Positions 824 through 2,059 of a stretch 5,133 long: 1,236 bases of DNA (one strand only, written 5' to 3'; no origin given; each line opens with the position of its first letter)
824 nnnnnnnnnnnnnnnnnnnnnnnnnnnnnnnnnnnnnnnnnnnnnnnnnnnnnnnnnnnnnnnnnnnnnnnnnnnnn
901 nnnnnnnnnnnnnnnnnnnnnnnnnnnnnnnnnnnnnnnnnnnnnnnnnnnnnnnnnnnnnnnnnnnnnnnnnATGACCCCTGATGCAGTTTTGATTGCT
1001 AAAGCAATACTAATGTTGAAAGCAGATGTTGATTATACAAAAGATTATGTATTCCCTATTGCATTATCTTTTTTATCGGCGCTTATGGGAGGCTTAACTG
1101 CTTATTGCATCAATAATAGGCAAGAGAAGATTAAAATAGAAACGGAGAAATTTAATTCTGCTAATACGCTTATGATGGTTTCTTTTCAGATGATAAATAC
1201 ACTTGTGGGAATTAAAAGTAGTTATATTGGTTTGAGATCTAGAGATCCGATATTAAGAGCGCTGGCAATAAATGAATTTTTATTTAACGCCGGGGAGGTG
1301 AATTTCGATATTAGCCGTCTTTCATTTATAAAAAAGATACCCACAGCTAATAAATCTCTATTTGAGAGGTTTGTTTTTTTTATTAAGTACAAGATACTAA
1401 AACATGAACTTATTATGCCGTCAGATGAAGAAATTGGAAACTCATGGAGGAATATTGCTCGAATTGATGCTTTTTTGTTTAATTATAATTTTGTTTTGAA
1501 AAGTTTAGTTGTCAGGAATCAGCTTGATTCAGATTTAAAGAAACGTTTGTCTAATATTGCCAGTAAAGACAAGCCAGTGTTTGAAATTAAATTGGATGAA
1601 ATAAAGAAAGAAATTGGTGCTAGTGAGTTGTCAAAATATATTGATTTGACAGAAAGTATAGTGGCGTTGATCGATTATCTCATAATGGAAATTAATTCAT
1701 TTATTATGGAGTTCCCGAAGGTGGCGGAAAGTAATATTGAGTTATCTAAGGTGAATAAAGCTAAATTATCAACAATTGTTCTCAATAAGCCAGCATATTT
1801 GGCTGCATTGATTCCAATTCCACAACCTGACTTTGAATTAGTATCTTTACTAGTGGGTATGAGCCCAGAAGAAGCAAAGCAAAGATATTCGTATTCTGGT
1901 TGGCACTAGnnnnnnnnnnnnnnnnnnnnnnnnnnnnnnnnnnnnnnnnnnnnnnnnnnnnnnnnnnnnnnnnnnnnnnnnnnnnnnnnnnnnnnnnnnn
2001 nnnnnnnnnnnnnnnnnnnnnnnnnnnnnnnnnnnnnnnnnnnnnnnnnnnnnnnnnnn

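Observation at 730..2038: AT-rich cargo island with a membrane-anchored orphan protein in place of the head genes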

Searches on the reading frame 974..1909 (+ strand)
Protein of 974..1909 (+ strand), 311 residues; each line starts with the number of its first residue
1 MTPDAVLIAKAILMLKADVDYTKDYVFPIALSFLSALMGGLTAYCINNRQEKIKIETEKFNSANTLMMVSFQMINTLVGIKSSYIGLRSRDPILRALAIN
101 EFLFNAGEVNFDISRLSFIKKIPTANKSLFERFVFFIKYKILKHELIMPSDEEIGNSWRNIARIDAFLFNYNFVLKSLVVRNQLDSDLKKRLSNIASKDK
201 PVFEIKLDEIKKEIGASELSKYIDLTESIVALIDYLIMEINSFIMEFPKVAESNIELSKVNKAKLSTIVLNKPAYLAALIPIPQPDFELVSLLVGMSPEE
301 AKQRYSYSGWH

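Call 4: search_protein_families(library=pfam, proteins=[window:974-1909:+], max_evalue=0.1)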
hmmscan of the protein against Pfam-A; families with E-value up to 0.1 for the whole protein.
window:974-1909:+ (311 aa): 2 families
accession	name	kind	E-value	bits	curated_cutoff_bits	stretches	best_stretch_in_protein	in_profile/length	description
PF11944.13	DUF3461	-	0.022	15.3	27.4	1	126-214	38-122/125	Protein of unknown function (DUF3461)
PF12363.14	Phage_TAC_12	-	0.026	15.4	26.2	1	46-93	4-51/111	Phage tail assembly chaperone protein, TAC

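Call 11: search_protein_families(library=padloc, proteins=[window:974-1909:+], max_evalue=1)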
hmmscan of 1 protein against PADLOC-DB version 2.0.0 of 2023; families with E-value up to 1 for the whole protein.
window:974-1909:+ (311 aa): 1 family
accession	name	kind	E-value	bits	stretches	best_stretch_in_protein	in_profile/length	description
PDLC01574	typeIV_Cas8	-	0.024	12.5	1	198-268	129-196/213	CAS-IV-A; effector_LS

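Call 12: search_protein_families(library=phrogs, proteins=[window:974-1909:+], max_evalue=0.01)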
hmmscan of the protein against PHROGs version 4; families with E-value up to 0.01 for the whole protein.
window:974-1909:+ (311 aa): 1 family
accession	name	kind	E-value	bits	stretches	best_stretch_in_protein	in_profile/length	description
phrog_21267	-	unknown function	7.8e-132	439.9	1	1-311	1-291/291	-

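Call 14: find_homologous_proteins(query=window:974-1909:+, max_evalue=0.001)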
Query window:974-1909:+ (311 aa): 17 proteins with E <= 0.001 among 2160 candidates.
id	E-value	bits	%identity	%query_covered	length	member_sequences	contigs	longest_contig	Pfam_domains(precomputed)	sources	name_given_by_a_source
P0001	2.1e-187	639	96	100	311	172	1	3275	-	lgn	-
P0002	8.9e-165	565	84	100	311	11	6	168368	-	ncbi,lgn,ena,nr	ncbi:TPA: hypothetical protein O8U43_002191 [Enterobacter cloacae]|nr:hypothetical protein [Enteroba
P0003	1.5e-164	564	84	100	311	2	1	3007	-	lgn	-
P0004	1.7e-141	489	73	100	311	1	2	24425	-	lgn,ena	-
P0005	2.0e-140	485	72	100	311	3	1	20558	-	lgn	-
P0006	1.2e-139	483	72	100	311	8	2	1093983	-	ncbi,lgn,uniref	ncbi:hypothetical protein [Leclercia tamurae]|uniref:hypothetical protein n=1 Tax=Leclercia tamurae 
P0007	2.8e-135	468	69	100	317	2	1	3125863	-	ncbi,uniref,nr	ncbi:hypothetical protein [Citrobacter sp. MNAZ 1397]|uniref:hypothetical protein n=1 Tax=Citrobacte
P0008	2.6e-130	452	68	100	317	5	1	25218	-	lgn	-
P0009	4.3e-116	405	64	96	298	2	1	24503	-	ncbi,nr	ncbi:hypothetical protein SAMN05216563_12525 [Phytobacter palmae]|nr:hypothetical protein SAMN052165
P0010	4.8e-113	395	59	100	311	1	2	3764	-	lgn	-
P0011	1.0e-76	276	44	100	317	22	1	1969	-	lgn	-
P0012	5.4e-73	264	45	100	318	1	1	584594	-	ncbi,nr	ncbi:hypothetical protein MXL54_00025 [Enterobacteriaceae bacterium G50]|nr:hypothetical protein [En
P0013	8.2e-72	260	43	100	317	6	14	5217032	-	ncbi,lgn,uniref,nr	ncbi:TPA: hypothetical protein M5M69_004847 [Citrobacter freundii]|uniref:hypothetical protein n=1 T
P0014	7.9e-71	257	42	100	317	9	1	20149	-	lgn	-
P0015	2.2e-56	209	37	97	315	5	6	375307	-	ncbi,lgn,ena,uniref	ncbi:hypothetical protein [Citrobacter freundii]|uniref:hypothetical protein n=1 Tax=Citrobacter fre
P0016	1.8e-49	187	42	85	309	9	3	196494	-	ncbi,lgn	ncbi:TPA: hypothetical protein ACJJYF_001439 [Enterobacter cloacae]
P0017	6.2e-49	185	41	85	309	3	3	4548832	-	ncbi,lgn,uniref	ncbi:hypothetical protein [Lelliottia nimipressuralis]|uniref:hypothetical protein n=1 Tax=Lelliotti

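Call 15: search_protein_families(library=ncbifam, proteins=[window:974-1909:+], max_evalue=0.01)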
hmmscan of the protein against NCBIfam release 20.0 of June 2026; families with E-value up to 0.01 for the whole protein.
window:974-1909:+ (311 aa): 0 families

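Call 19: search_solved_structures(query=A1, max_evalue=10)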
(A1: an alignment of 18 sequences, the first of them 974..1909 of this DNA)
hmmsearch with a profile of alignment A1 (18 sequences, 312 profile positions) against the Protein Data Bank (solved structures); distinct sequences matched with E-value up to 10: 11.
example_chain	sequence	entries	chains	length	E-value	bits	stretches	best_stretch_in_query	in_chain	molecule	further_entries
8jxg_D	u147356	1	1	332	0.031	16.7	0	148-179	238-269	rat RAP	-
5ji2_E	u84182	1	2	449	0.42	12.9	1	180-296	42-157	ATP-dependent protease ATPase subunit HslU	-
2mic_A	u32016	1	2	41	0.49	12.7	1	23-57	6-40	Tumor necrosis factor receptor superfamily member 16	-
1do0_A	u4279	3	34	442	0.55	12.5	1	180-296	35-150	PROTEIN (HEAT SHOCK LOCUS U) | ATP-dependent protease ATPase subunit HslU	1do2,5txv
1g4a_E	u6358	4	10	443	0.55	12.5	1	180-296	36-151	ATP-DEPENDENT HSL PROTEASE ATP-BINDING SUBUNIT HSLU | ATP-dependent protease ATPase subunit HslU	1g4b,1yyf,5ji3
6pxi_E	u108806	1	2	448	0.62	12.4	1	180-296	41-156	ATP-dependent protease ATPase subunit HslU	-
6pxk_G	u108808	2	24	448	0.62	12.4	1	180-296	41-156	ATP-dependent protease ATPase subunit HslU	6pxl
1e94_E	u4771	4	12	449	0.62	12.4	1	180-296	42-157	HEAT SHOCK PROTEIN HSLU | HEAT SHOCK LOCUS HSLU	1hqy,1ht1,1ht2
2mjo_A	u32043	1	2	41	0.66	12.3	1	23-57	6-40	Tumor necrosis factor receptor superfamily member 16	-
2ax5_A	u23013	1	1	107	0.98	11.7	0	37-75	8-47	Hypothetical 11.0 kDa protein in FAA3-MAS3 intergenic region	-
8vd6_A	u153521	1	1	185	4.6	9.5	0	179-241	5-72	CAP REPEAT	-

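Call 20: find_encoding_contigs(protein=P0013, flank=10000, max_places=4)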
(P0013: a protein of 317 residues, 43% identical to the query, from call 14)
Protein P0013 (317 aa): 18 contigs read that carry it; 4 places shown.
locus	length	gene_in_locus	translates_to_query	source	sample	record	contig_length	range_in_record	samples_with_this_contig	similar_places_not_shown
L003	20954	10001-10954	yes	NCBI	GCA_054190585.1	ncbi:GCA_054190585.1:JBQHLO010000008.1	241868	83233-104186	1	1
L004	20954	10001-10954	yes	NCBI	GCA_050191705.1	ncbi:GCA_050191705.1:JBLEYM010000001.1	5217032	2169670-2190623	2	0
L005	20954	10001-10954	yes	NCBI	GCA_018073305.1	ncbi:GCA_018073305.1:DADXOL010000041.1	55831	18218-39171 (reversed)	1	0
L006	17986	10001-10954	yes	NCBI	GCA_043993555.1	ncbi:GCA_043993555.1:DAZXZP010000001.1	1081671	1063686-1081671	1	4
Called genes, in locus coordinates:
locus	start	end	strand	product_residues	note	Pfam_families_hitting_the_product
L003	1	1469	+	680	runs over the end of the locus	PF00574:CLP_protease, PF10124:Mu-like_gpT (faint), PF25209:Phage_capsid_4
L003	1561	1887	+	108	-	PF09956:Phage_cement_2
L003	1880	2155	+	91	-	PF13856:Gifsy-2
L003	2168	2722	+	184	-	PF06763:Minor_tail_Z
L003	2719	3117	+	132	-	PF06141:Phage_tail_U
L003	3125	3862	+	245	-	PF08813:Phage_tail_3 (faint), PF16460:Phage_TTP_11 (faint), PF16461:Phage_TTP_12, PF02368:Big_2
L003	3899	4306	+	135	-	PF06894:Phage_TAC_2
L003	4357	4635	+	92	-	PF06223:Phage_tail_T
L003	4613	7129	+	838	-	PF06791:TMP_2, PF09718:Tape_meas_lam_C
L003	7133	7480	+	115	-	PF05939:Phage_min_tail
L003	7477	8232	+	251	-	PF05100:Phage_tail_L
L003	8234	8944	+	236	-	PF14464:Prok-JAB, PF00877:NLPC_P60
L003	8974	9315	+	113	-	-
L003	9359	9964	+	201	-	-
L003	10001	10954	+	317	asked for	-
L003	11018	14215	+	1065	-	PF24801:FNIII-A_GpJ, PF13550:Phage-tail_3, PF09327:Phage_Tail_Tip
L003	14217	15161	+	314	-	PF20051:DUF6453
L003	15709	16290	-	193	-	PF00239:Resolvase, PF02796:HTH_7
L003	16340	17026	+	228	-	-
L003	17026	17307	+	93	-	-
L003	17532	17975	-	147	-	PF02413:Caudo_TAP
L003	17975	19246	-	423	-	PF21882:Gp53-like_C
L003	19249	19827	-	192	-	PF09684:Tail_P2_I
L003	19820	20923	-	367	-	PF26776:Baseplate_J_N, PF04865:Baseplate_J, PF26078:Baseplate_J_M, PF26079:Baseplate_J_C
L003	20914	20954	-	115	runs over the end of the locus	PF04965:GPW_gp25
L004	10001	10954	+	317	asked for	-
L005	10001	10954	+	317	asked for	-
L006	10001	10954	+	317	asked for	-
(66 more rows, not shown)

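Call 21: find_encoding_contigs(protein=P0017, flank=10000, max_places=3)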
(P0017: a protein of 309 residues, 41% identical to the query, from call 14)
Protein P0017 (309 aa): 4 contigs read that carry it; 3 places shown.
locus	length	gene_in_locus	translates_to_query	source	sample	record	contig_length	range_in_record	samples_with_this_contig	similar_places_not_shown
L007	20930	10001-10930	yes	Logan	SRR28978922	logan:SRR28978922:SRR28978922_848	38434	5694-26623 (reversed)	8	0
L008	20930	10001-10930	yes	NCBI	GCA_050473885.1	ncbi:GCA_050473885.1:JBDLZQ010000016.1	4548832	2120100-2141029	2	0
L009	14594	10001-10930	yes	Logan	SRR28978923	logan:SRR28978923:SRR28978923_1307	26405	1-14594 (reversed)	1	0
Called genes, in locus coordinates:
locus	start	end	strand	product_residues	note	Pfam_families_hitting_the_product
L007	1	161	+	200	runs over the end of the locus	PF07105:DUF1367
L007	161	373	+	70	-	-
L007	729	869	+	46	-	PF26818:Phage_YlcG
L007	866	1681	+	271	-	PF27659:CHP02642 (faint), PF03589:Antiterm, PF00684:DnaJ_CXXCXGXG (faint), PF03589:Antiterm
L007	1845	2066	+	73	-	-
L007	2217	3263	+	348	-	PF01555:N6_N4_Mtase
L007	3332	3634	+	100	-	-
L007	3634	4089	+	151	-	PF00959:Phage_lysozyme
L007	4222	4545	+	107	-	PF10828:DUF2570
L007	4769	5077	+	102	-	-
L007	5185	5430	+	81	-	-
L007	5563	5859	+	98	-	-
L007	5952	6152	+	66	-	-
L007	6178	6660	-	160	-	PF10386:DUF2441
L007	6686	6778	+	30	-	PF03592:Terminase_2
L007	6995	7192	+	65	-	-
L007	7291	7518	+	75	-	-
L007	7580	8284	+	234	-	PF03592:Terminase_2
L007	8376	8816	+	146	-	PF00877:NLPC_P60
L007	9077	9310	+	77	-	-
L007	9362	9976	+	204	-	-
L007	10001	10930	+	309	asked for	-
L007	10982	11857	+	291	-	PF24801:FNIII-A_GpJ, PF00717:Peptidase_S24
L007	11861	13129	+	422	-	PF00817:IMS, PF11799:IMS_C, PF13438:DUF4113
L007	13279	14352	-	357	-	PF07714:PK_Tyr_Ser-Thr, PF00069:Pkinase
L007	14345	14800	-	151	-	-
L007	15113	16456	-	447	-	-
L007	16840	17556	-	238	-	PF01844:HNH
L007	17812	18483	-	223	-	PF02586:SRAP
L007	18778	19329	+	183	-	PF00255:GSHPx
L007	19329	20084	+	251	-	PF00005:ABC_tran, PF13304:AAA_21 (faint)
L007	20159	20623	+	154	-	PF00877:NLPC_P60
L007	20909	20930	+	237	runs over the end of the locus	PF00563:EAL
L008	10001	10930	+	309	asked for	-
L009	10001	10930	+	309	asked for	-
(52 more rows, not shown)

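Call 22: find_encoding_contigs(protein=P0015, flank=10000, max_places=3)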
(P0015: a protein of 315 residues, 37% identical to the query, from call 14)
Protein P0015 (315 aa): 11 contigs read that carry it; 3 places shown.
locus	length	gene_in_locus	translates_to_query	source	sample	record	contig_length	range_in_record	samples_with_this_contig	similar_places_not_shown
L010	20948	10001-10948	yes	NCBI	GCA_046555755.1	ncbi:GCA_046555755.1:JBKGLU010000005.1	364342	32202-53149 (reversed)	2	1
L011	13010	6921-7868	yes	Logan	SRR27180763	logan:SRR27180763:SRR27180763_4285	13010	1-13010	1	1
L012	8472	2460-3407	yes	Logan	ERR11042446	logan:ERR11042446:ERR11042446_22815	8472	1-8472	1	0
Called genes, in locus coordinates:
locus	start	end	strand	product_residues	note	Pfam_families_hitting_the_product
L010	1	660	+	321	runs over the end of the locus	PF00294:PfkB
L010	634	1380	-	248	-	PF00392:GntR, PF07702:UTRA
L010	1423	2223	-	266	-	PF08543:Phos_pyr_kin, PF00294:PfkB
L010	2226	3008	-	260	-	PF02110:HK, PF08543:Phos_pyr_kin (weak)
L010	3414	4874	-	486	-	PF00270:DEAD (weak), PF04851:ResIII (weak)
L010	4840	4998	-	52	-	-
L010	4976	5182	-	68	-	-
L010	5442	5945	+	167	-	-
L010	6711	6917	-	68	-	-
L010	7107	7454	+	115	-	-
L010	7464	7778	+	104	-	-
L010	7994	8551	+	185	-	PF00239:Resolvase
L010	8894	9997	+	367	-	-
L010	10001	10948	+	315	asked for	-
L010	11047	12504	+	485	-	-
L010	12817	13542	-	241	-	-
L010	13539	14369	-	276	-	-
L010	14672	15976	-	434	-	PF00589:Phage_integrase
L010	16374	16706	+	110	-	PF11776:RcnB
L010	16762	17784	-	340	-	PF00419:Fimbrial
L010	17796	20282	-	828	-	PF13954:PapC_N, PF00577:Usher, PF13953:PapC_C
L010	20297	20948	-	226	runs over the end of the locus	PF00345:PapD_N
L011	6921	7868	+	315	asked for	-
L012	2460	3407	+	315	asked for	-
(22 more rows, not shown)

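Call 24: search_protein_families(library=pfam, proteins=[L003:9359-9964:+, L003:8974-9315:+, L007:9362-9976:+, L007:9077-9310:+, L010:8894-9997:+, L010:11047-12504:+], max_evalue=0.01)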
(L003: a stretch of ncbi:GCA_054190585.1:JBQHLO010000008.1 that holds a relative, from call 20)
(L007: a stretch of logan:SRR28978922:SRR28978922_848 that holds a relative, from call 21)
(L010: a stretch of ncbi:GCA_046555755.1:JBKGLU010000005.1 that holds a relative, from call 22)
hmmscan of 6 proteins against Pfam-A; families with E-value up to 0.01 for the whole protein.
L003:9359-9964:+ (201 aa): 0 families

L003:8974-9315:+ (113 aa): 0 families

L007:9362-9976:+ (204 aa): 1 family
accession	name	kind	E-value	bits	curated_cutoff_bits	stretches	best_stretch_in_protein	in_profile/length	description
PF06805.18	Lambda_tail_I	-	0.0012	19.7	23.8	1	11-58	3-46/83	Bacteriophage lambda tail assembly protein I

L007:9077-9310:+ (77 aa): 0 families

L010:8894-9997:+ (367 aa): 0 families

L010:11047-12504:+ (485 aa): 0 families

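Call 26: predict_structure(alignment_id=A1)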
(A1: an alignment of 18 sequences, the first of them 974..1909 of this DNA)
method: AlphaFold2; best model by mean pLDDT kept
length: 311 residues; sequences in the alignment: 18
mean_pLDDT: 85.6   pTM: 0.75
mean pLDDT of the five models: 85.6, 83.7, 83.2, 82.6, 80.9
residues with pLDDT >= 90: 124; 70-90: 163; 50-70: 23; < 50: 1
segments of 3 or more residues with pLDDT < 50: none
pLDDT, mean of each block of 10 residues (from residue 1): 75 62 77 86 87 92 94 93 88 87 79 93 83 86 85 88 92 94 89 74 73 87 93 93 93 88 81 91 90 89 76 49
secondary structure, 60 per line:
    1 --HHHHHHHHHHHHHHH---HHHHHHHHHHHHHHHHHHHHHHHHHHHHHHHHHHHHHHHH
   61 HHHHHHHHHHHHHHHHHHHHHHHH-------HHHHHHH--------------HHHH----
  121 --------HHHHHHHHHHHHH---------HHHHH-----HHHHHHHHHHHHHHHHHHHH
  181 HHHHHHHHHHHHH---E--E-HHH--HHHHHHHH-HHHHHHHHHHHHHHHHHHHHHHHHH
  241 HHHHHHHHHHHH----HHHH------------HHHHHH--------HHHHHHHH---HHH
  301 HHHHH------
elements in order: H3-17 H21-84 H92-98 H113-116 H129-141 H151-155 H161-193 H207-214 H216-252 H257-260 H273-278 H287-294 H298-305

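Call 30: search_protein_representatives(alignment_id=A1)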
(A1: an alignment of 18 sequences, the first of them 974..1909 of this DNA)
Query: 18 sequences, 312 profile positions. Proteins with E-value up to 0.001 (for the whole library): 309; up to 1e-10: 206; up to 1e-30: 82. The best 150 are listed.
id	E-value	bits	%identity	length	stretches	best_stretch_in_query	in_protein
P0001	1.7e-152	523.4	-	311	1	1-312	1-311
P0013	2.3e-138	477.0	-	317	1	1-312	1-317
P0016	2.0e-123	427.9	-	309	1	1-309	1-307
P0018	4.2e-110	384.2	-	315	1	3-311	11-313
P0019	5.3e-109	380.5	-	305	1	1-312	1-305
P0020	9.8e-101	353.4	-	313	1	1-312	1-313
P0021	1.5e-98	346.2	-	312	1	1-308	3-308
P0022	5.1e-98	344.5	-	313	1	1-312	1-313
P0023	1.7e-97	342.7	-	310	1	1-312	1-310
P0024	1.4e-94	333.1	-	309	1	1-311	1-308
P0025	2.7e-76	273.1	-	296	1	2-311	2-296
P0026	3.6e-52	193.9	-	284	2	3-124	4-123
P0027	4.5e-50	187.0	-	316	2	1-120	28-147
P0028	1.0e-48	182.5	-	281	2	5-120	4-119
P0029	1.7e-48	181.8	-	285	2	1-121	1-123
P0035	1.2e-45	172.4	-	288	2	1-120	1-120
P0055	4.8e-40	154.0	-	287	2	150-306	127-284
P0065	2.0e-36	142.2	-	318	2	159-307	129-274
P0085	2.0e-32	129.0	-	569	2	156-303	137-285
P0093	4.5e-31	124.6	-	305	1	17-306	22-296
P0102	6.5e-29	117.5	-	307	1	1-293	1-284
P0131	7.3e-23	97.6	-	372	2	156-307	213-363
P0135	1.5e-21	93.2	-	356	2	20-131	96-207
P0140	3.7e-21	92.0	-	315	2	157-306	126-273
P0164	1.2e-16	77.1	-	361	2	151-308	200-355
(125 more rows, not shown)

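Call 38: search_protein_families(library=pfam, proteins=[P0026, P0035, P0055, P0065, P0085, P0093, P0102, P0131, P0135, P0164], max_evalue=0.01)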
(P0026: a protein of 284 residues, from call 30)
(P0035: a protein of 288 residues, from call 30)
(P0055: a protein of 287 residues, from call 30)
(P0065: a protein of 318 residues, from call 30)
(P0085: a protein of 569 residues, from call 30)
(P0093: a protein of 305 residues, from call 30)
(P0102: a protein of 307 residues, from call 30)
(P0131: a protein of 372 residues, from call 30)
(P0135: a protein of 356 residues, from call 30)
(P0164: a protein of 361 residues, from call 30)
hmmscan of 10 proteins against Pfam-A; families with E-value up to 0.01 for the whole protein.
P0026 (284 aa): 1 family
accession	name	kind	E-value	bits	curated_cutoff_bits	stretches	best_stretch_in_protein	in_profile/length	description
PF01903.22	CbiX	-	0.0081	16.9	22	0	90-118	48-76/106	CbiX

P0035 (288 aa): 0 families

P0055 (287 aa): 0 families

P0065 (318 aa): 0 families

P0085 (569 aa): 0 families

P0093 (305 aa): 0 families

P0102 (307 aa): 0 families

P0131 (372 aa): 0 families

P0135 (356 aa): 0 families

P0164 (361 aa): 0 families

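Call 42: fold_search(model_id=the predicted structure, library=viral)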
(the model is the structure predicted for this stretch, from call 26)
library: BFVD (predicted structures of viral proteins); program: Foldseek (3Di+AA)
matches with E <= 10: 187; with E <= 0.001: 0
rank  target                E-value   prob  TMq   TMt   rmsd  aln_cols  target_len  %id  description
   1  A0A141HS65            7.4e-02  0.66  0.19  0.21  30.7       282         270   14  (no name in the UniProt tables at hand)
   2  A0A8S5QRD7            1.9e-01  0.77  0.24  0.28  14.9       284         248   11  Uncharacterized protein [Myoviridae sp. ctoNH1]
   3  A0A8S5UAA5            3.5e-01  0.47  0.20  0.13  31.1       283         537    7  L SHAPED TAIL FIBER PROTEIN [Myoviridae sp. ctNrE4]
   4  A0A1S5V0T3            5.9e-01  0.13  0.17  0.07  16.3       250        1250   13  (no name in the UniProt tables at hand)
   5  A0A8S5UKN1            7.3e-01  0.57  0.27  0.33  12.3       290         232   11  Uncharacterized protein [Myoviridae sp. ctQf419]
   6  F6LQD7                8.7e-01  0.16  0.18  0.18  31.7       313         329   10  (no name in the UniProt tables at hand)
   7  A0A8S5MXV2            9.1e-01  0.16  0.19  0.21  28.0       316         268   13  Uncharacterized protein [Siphoviridae sp. ctYyB9]
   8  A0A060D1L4            9.1e-01  0.11  0.15  0.07  26.7       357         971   12  Putative tail tape measure protein [Salmonella phage 9NA]
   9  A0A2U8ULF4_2          9.5e-01  0.09  0.16  0.05  32.8       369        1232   12  (no name in the UniProt tables at hand)
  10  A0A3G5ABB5            1.1e+00  0.13  0.16  0.18  26.1       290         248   13  Uncharacterized protein [Hyperionvirus sp.]
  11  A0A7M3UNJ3            1.2e+00  0.07  0.12  0.13  27.0       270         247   13  Uncharacterized protein [Pyramimonas orientalis virus 01B]
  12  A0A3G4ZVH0            1.2e+00  0.07  0.14  0.06  22.5       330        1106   11  Ankyrin repeat protein [Edafosvirus sp.]
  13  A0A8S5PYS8            1.4e+00  0.21  0.24  0.09  39.6       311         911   11  Tail fiber protein [Podoviridae sp. ctIlO27]
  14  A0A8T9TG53            1.4e+00  0.06  0.13  0.10  30.5       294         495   15  (no name in the UniProt tables at hand)
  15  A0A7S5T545            1.5e+00  0.15  0.23  0.28  17.9       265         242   15  (no name in the UniProt tables at hand)
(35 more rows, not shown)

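Call 45: search_dna_similar(query=window:974-1909:+, collection=phages, mode=protein, max_evalue=0.001, max_rows=30)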
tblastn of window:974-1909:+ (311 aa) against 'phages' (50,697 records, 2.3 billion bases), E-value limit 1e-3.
Records with a match: 2; places in all: 2; records where one place covers at least 80% of the query: 2.
Best place of each record, by identity: <60% 2.
By first word of the organism name: Escherichia 2.
By host as written in the record: - 2.
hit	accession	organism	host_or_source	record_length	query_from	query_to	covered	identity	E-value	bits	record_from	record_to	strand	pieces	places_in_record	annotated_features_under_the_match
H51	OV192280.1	Escherichia phage P2_AC1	-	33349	23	307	92%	26.9%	2e-15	83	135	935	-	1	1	hypothetical protein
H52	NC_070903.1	Escherichia phage P2_AC1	-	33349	23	307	92%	26.9%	2e-15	83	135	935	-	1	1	hypothetical protein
